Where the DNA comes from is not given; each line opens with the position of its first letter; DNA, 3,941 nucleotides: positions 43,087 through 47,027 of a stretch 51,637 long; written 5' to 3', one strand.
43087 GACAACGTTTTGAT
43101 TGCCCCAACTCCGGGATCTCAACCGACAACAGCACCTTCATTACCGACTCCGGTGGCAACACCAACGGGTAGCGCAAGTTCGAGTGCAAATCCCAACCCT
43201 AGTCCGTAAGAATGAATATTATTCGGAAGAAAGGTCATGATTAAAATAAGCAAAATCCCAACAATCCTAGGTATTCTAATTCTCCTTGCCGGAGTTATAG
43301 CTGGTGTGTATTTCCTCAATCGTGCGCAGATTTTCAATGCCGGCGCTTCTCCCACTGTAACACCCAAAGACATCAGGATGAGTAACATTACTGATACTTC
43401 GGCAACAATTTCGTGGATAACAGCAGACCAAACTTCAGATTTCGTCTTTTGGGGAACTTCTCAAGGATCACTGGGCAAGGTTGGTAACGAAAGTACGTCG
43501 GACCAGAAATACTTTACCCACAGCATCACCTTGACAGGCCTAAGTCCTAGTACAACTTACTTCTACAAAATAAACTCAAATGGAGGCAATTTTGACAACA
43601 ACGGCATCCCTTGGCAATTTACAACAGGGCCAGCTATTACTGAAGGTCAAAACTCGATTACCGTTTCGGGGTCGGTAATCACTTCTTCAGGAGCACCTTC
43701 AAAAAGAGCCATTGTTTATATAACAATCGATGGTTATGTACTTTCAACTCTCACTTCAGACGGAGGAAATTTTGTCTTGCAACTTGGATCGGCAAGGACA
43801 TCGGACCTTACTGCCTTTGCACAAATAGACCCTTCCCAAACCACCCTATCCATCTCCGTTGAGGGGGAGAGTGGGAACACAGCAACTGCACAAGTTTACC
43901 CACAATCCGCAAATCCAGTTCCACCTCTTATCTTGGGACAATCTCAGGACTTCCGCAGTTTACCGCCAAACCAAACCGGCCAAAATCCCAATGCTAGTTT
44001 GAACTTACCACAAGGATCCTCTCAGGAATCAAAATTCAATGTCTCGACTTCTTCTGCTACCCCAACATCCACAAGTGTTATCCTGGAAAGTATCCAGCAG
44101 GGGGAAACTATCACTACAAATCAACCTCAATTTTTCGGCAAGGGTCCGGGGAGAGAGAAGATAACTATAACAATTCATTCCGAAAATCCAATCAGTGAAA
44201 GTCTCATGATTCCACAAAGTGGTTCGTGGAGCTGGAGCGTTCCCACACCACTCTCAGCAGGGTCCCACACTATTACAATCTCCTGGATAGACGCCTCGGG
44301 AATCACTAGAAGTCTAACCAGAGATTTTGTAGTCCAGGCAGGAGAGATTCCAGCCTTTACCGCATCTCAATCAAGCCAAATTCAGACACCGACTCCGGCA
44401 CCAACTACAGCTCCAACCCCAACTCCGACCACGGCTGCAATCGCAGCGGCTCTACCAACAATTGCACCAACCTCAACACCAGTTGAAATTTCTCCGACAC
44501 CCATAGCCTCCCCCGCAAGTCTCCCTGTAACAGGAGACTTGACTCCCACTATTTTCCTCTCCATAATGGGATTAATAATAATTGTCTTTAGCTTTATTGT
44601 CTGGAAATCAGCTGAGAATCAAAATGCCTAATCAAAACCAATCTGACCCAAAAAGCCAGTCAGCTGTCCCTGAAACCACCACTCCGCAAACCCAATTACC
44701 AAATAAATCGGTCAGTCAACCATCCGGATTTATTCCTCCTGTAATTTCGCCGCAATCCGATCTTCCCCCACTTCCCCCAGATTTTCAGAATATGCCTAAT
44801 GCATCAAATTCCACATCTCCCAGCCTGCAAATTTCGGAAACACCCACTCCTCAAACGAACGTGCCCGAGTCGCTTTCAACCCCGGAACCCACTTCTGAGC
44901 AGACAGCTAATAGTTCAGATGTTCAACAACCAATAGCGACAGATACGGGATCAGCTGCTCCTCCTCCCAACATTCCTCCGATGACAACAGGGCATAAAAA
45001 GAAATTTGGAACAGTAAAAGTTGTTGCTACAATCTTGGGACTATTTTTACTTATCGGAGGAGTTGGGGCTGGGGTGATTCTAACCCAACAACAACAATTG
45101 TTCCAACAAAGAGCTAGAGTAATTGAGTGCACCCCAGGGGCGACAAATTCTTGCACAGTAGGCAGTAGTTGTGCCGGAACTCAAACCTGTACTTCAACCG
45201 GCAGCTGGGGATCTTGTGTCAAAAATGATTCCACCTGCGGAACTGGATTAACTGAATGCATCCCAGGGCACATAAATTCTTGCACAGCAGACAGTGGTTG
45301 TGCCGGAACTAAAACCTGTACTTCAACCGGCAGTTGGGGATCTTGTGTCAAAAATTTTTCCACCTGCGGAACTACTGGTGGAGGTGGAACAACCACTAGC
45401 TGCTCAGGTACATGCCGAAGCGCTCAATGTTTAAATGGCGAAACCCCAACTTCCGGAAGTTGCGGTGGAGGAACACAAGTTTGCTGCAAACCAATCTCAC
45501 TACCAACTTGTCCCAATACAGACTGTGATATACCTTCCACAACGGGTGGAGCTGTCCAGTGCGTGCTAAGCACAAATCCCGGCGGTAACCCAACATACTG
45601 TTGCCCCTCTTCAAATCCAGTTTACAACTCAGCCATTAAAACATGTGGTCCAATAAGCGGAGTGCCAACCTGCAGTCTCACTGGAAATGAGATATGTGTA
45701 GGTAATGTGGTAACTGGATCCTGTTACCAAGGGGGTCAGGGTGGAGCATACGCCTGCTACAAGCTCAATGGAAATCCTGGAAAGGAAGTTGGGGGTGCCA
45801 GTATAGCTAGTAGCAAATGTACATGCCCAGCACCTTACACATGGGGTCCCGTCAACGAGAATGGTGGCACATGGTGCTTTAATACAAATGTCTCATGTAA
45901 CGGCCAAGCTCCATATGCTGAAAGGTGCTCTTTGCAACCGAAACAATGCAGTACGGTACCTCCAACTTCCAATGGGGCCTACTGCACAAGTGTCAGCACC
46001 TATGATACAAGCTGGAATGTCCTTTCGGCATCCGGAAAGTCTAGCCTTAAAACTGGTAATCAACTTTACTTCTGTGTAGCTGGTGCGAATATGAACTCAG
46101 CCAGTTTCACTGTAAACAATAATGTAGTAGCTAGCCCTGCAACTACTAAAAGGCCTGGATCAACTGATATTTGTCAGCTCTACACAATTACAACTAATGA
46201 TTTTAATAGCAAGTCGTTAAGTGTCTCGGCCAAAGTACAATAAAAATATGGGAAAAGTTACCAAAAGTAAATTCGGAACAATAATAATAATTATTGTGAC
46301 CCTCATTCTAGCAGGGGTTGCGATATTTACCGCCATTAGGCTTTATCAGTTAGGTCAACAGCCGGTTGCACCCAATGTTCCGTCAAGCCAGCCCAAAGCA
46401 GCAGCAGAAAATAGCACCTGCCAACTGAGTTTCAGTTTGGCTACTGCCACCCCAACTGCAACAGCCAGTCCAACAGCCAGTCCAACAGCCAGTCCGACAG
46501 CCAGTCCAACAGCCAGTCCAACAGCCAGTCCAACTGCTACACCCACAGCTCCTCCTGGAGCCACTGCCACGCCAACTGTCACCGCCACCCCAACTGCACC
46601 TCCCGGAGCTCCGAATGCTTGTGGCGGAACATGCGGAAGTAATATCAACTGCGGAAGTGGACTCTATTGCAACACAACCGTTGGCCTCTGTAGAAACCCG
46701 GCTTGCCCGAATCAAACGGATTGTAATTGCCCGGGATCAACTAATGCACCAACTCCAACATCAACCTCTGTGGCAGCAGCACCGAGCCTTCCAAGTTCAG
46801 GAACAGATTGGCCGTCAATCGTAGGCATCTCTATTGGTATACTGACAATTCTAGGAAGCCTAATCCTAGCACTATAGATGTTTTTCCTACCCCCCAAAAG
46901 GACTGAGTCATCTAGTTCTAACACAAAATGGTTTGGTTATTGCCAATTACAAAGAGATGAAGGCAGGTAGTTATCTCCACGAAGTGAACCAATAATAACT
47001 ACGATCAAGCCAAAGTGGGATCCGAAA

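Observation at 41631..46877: Orphan PilN/PilO-like pair heads a six-gene, co-directional surface-protein cassette with no pilus motor, platform, PilM or pilin genes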

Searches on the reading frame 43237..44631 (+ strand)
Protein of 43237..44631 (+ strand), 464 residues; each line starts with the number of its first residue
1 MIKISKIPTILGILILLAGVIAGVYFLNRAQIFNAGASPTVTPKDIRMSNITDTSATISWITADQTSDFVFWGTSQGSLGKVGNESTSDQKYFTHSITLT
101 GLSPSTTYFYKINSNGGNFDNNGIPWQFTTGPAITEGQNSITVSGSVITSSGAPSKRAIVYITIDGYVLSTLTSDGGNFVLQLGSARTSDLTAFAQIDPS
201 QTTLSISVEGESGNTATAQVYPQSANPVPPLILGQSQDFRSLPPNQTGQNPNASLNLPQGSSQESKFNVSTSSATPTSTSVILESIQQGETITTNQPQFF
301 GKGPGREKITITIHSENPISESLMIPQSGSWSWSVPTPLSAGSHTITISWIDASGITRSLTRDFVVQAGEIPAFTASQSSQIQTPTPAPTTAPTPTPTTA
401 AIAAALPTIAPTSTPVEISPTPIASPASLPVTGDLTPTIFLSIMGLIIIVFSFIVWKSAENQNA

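Call 3: search_protein_families(library=pfam, proteins=[window:43237-44631:+], max_evalue=1)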
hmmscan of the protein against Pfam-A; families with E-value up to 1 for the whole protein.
window:43237-44631:+ (464 aa): 9 families
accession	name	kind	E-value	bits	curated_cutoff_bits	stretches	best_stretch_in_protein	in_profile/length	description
PF16656.11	Pur_ac_phosph_N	-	1.9e-12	48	30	1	46-117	4-83/93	Purple acid Phosphatase, N-terminal domain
PF19077.6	Big_13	-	3.9e-09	37.4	27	1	291-364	23-98/102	Bacterial Ig-like domain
PF00041.27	fn3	-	1.6e-05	25.5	25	1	42-115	2-69/84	Fibronectin type III domain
PF13620.12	CarboxypepD_reg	-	0.00079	20.2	32.3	1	142-215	1-76/82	Carboxypeptidase regulatory-like domain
PF16655.11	PhoD_N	-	0.005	17.8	30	1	81-116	45-80/90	PhoD-like phosphatase, N-terminal domain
PF14155.11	DUF4307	-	0.071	13.4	27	0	13-60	10-52/111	Domain of unknown function (DUF4307)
PF23727.1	Beta-prop_FAM234A_B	-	0.16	10.9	26.4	1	48-96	331-380/467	FAM234A/B beta-propeller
PF11381.13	DUF3185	-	0.2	12.1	25.3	0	10-44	2-36/59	Protein of unknown function (DUF3185)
PF00746.26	Gram_pos_anchor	-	0.27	11.7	20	1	427-454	7-33/43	LPXTG cell wall anchor motif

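Call 8: search_protein_families(library=ncbifam, proteins=[window:43237-44631:+], max_evalue=0.1)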
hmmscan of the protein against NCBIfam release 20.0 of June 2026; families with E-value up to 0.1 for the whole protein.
window:43237-44631:+ (464 aa): 2 families
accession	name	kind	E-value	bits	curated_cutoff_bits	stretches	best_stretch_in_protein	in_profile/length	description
NF033510.3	Ca_tandemer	repeat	6.2e-08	32.9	50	1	294-356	30-94/96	Ca2+-stabilized repeat-containing adhesin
NF040520.1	Ig_like_BLP2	equivalog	1.4e-06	26.8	750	1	284-377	527-618/730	Ig-like repeat protein Blp2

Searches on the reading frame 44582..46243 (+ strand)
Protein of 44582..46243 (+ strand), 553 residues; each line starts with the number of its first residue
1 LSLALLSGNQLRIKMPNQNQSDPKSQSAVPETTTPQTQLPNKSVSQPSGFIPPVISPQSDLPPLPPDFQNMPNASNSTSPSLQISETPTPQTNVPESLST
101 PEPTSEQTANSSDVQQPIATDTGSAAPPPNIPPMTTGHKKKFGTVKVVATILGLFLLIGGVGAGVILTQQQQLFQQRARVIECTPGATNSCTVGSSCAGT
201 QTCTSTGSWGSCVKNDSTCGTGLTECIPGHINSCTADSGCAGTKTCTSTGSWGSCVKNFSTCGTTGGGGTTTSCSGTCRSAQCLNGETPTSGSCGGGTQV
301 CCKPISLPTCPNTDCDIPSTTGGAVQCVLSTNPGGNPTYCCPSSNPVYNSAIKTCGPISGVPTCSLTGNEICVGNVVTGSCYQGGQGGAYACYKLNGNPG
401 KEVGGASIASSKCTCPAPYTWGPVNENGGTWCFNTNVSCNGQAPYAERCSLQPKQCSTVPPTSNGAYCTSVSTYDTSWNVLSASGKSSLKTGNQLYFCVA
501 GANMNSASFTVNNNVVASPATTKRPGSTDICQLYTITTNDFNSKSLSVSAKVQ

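Call 3: search_protein_families(library=pfam, proteins=[window:44582-46243:+], max_evalue=1)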
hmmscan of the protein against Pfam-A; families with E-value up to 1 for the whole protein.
window:44582-46243:+ (553 aa): 0 families

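Call 8: search_protein_families(library=ncbifam, proteins=[window:44582-46243:+], max_evalue=0.1)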
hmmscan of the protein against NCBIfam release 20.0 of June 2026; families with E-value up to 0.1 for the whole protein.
window:44582-46243:+ (553 aa): 0 families

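Call 55: find_homologous_proteins(query=window:44624-46240:+, max_evalue=0.001)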
Query window:44624-46240:+ (539 aa): 124 proteins with E <= 0.001 among 8000 candidates; the best 120 are listed.
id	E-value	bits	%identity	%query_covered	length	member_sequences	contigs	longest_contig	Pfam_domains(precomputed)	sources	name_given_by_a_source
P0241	0.0e+0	1201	100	100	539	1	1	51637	-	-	-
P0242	1.9e-61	227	47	35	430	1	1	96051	-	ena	-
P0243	1.2e-59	221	39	93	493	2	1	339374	-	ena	-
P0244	2.8e-57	213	36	100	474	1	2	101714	-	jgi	jgi:hypothetical protein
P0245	4.4e-56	209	49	35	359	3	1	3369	-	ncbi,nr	ncbi:MAG: hypothetical protein U1C56_01975, partial [Candidatus Curtissbacteria bacterium]|nr:hypoth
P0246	5.7e-56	209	48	35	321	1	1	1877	-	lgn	-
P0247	3.3e-50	190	35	100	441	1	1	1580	-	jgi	-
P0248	4.0e-49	186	34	43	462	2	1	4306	-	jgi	jgi:hypothetical protein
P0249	4.5e-49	186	43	37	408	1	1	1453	-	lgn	-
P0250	1.6e-42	164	45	32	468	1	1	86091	-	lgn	-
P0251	2.6e-40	157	43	33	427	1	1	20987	-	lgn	-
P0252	5.8e-37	146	39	42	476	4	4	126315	-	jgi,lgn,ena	jgi:hypothetical protein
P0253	8.2e-37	145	48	33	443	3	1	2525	-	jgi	jgi:hypothetical protein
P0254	5.3e-34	136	42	15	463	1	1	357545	-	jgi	jgi:hypothetical protein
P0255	2.9e-33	134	39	39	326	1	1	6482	-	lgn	-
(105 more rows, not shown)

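Call 64: predict_structure(alignment_id=A6)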
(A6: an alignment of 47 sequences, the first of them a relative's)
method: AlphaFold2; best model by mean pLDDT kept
length: 539 residues; sequences in the alignment: 47
mean_pLDDT: 65.3   pTM: 0.30
mean pLDDT of the five models: 65.3, 65.0, 64.0, 63.5, 61.3
residues with pLDDT >= 90: 139; 70-90: 101; 50-70: 102; < 50: 197
segments of 3 or more residues with pLDDT < 50: 1-35, 40-45, 53-70, 72-113, 116-128, 156-164, 250-310, 321-323, 444-449
pLDDT, mean of each block of 10 residues (from residue 1): 40 40 41 44 49 44 35 39 40 36 36 44 42 64 73 55 66 93 91 93 66 88 89 93 70 36 34 44 41 35 43 53 62 69 67 86 69 71 86 66 90 85 76 60 50 92 96 95 95 92 88 97 91 91
secondary structure, 60 per line:
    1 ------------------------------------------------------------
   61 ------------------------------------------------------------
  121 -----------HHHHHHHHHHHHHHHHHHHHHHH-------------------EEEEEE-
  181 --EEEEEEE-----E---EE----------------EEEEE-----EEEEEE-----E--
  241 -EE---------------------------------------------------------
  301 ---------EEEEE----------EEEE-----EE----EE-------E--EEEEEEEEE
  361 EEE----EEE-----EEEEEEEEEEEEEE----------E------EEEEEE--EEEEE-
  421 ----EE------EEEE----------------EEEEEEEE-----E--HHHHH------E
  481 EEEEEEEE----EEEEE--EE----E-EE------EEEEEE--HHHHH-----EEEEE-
elements in order: H132-154 E174-179 E183-189 E217-221 E227-232 E310-314 E325-328 E352-363 E368-370 E376-389 E407-412 E415-419 E433-436 E453-460 H469-473 E480-488 E493-497 E516-521 H524-528 E534-538

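Call 66: fold_search(model_id=the predicted structure, library=pdb)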
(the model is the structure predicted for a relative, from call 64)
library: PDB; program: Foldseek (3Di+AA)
matches with E <= 10: 929; with E <= 0.001: 0
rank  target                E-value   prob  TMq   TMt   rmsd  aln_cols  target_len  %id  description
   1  4h8p                  9.5e-02  0.47  0.09  0.31  11.9       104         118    8  NEAT5 domain of IsdX2, a B. anthracis hemophore in complex with heme (released 2013-02-06)
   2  7ahv_A                1.0e-01  0.57  0.11  0.24  15.0       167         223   11  Anti-FIXa Fab of mim8 in complex with human FIXa (released 2021-07-07)
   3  6fwx_B                1.1e-01  0.21  0.11  0.24  14.6       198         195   10  Chimeric titin Z1Z2-Z1Z2 tandem (Z1212) functionalized with a GRGDS exogenous peptide from fibronectin (released 2019-03-27)
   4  6ld0_A                1.5e-01  0.82  0.11  0.10   6.1       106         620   11  Structure of Bifidobacterium dentium beta-glucuronidase complexed with C6-hexyl uronic isofagomine (released 2021-01-27)
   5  2xa8_H                1.5e-01  0.23  0.12  0.25  15.0       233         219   12  Crystal structure of the Fab domain of omalizumab at 2.41A (released 2011-05-11)
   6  8fa7_H                1.6e-01  0.47  0.12  0.24  14.1       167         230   12  Crystal structure of Ky15.11 Fab in complex with circumsporozoite protein KQPA peptide (released 2023-11-01)
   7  8rki_A                1.6e-01  0.30  0.13  0.23  37.4       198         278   11  Molecular basis of ZP3/ZP1 heteropolymerization: crystal structure of a native vertebrate egg coat filament fragment (released 2024-03-13)
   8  5z1b_C                2.0e-01  0.63  0.09  0.08   6.9        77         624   13  Structure of Bifidobacterium dentium beta-glucuronidase complexed with coumarin-3-O-glucuronide (released 2018-12-12)
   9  4h8q                  2.1e-01  0.33  0.09  0.31  11.9       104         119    9  Structure of the Q29T IsdX2-NEAT5 mutant in complex with heme (released 2013-02-06)
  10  5tud_F                2.2e-01  0.41  0.12  0.23  13.9       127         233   15  Structural Insights into the Extracellular Recognition of the Human Serotonin 2B Receptor by an Antibody (released 2017-07-26)
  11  5m63_H                2.2e-01  0.14  0.11  0.23  18.1       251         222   10  Crystal structure of group B Streptococcus type III DP2 oligosaccharide bound to Fab NVS-1-19-5 (released 2017-05-03)
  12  9log_B                2.4e-01  0.41  0.12  0.25  14.4       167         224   12  Cryo-EM structure of SFTSV Gn in complex with ZS01S-65 (released 2026-01-28)
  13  7sfx_A                2.4e-01  0.16  0.11  0.23  16.1       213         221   12  10A1 Fab in complex with CD99 peptide (released 2021-12-29)
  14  5o4g_B                2.5e-01  0.14  0.11  0.23  14.8       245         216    9  HER2 in complex with Fab MF3958 (released 2018-05-16)
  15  5ye4_A                2.8e-01  0.18  0.12  0.26  15.3       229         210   13  Crystal structure of the complex of di-acetylated histone H4 and 1A9D7 Fab fragment (released 2018-08-22)
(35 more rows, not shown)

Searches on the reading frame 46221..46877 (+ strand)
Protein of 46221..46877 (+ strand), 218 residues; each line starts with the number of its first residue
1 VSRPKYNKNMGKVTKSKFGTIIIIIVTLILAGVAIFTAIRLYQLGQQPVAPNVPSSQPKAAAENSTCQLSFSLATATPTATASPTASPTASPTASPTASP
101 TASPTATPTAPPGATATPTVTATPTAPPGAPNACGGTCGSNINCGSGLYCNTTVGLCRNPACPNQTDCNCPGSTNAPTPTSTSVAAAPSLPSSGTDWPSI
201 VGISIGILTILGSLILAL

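Call 3: search_protein_families(library=pfam, proteins=[window:46221-46877:+], max_evalue=1)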
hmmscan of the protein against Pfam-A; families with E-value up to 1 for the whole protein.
window:46221-46877:+ (218 aa): 1 family
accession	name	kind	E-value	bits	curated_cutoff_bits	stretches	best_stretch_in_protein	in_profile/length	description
PF10324.15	7TM_GPCR_Srw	-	0.074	12.8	22.2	1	6-41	111-146/319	Serpentine type 7TM GPCR chemoreceptor Srw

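Call 8: search_protein_families(library=ncbifam, proteins=[window:46221-46877:+], max_evalue=0.1)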
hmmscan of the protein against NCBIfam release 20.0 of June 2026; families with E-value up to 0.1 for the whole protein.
window:46221-46877:+ (218 aa): 2 families
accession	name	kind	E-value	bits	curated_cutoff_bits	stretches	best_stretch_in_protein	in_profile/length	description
NF033761.1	gliding_GltJ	equivalog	0.0021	17.2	450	1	14-127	366-478/671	adventurous gliding motility protein GltJ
NF042931.1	SAG1386_EF1546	equivalog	0.063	13.4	80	1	5-97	18-101/158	SAG1386/EF1546 family surface-associated protein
